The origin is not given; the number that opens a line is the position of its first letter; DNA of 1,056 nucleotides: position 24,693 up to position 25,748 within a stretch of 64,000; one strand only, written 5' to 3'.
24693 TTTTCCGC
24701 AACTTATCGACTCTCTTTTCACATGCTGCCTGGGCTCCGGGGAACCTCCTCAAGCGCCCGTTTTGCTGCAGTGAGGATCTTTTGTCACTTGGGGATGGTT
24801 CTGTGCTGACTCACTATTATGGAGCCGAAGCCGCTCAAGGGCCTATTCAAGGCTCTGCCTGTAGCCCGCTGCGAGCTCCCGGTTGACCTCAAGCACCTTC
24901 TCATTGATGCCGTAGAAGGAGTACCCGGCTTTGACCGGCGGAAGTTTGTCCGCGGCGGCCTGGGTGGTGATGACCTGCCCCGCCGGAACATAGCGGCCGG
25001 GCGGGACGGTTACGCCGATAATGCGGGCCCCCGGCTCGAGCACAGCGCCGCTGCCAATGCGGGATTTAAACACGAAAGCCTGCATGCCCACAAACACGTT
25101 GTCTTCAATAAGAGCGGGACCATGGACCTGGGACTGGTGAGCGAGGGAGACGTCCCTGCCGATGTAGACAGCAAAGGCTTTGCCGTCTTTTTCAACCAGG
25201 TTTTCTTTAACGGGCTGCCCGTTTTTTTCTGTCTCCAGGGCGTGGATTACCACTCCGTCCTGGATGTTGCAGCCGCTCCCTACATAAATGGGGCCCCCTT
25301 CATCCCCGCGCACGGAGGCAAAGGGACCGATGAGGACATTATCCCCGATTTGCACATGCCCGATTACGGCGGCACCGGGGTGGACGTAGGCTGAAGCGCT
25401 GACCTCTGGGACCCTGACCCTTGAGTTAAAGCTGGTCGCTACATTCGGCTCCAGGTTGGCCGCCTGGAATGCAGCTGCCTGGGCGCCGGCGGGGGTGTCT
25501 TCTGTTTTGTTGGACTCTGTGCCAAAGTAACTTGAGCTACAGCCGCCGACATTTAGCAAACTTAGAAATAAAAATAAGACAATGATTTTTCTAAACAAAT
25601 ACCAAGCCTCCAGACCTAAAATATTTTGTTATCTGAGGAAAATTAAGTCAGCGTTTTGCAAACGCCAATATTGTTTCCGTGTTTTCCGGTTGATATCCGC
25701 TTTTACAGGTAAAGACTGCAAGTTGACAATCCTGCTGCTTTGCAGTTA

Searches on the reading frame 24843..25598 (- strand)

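Call 65: search_protein_families(library=pfam, proteins=[window:24843-25598:-], max_evalue=0.00001)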
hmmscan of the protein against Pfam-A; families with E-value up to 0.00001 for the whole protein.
window:24843-25598:- (251 aa): 1 family
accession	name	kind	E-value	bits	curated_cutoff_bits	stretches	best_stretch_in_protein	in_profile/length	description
PF00132.30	Hexapep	-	1.8e-16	59.4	27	1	69-98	7-36/36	Bacterial transferase hexapeptide (six repeats)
